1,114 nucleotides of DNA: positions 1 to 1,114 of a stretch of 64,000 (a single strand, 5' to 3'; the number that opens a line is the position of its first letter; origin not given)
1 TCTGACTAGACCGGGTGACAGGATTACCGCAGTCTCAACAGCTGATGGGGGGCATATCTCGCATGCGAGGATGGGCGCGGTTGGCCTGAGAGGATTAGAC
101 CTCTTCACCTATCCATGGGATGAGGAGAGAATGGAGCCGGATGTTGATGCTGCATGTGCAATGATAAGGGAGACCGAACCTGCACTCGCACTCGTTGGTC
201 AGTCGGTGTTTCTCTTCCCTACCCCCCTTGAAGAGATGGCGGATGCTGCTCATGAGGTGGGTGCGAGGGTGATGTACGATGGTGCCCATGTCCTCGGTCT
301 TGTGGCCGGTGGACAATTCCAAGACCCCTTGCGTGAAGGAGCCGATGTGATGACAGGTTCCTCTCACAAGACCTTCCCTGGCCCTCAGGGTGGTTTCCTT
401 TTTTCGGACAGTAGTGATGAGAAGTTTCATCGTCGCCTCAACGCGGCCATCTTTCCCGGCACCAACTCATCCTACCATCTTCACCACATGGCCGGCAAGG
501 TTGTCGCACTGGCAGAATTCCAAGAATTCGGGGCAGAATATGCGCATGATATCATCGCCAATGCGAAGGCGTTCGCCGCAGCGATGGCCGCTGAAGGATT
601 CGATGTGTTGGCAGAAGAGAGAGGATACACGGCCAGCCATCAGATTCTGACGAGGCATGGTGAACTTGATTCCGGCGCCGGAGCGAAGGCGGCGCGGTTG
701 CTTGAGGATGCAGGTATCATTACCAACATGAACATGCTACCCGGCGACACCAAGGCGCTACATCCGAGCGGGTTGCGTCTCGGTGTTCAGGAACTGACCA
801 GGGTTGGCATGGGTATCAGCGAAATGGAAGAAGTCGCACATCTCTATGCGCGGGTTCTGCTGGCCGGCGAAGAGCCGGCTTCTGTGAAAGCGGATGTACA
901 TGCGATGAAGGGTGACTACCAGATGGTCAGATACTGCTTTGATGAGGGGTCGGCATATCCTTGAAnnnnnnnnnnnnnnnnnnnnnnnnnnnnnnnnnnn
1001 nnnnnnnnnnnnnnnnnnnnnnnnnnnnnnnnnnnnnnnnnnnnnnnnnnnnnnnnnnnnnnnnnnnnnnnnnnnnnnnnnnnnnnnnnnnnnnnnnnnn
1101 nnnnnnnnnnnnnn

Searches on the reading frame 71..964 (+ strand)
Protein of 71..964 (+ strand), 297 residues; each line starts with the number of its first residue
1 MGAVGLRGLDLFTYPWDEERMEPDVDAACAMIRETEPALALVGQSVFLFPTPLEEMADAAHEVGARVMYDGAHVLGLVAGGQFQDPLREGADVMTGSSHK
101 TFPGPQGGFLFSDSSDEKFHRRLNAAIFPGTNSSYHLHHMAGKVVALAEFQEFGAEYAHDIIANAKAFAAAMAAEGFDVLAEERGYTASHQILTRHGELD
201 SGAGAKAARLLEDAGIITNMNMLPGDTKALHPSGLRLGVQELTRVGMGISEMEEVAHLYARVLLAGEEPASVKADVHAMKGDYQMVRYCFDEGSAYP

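Call 6: search_protein_families(library=pfam, proteins=[window:71-964:+], max_evalue=0.001)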
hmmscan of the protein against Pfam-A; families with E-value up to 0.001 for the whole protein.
window:71-964:+ (297 aa): 2 families
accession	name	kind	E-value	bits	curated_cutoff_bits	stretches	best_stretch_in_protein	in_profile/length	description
PF00464.25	SHMT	-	1.5e-38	132.9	27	1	13-257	146-397/399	Serine hydroxymethyltransferase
PF00155.27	Aminotran_1_2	-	1.1e-05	25.2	19.7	1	5-189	109-307/361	Aminotransferase class I and II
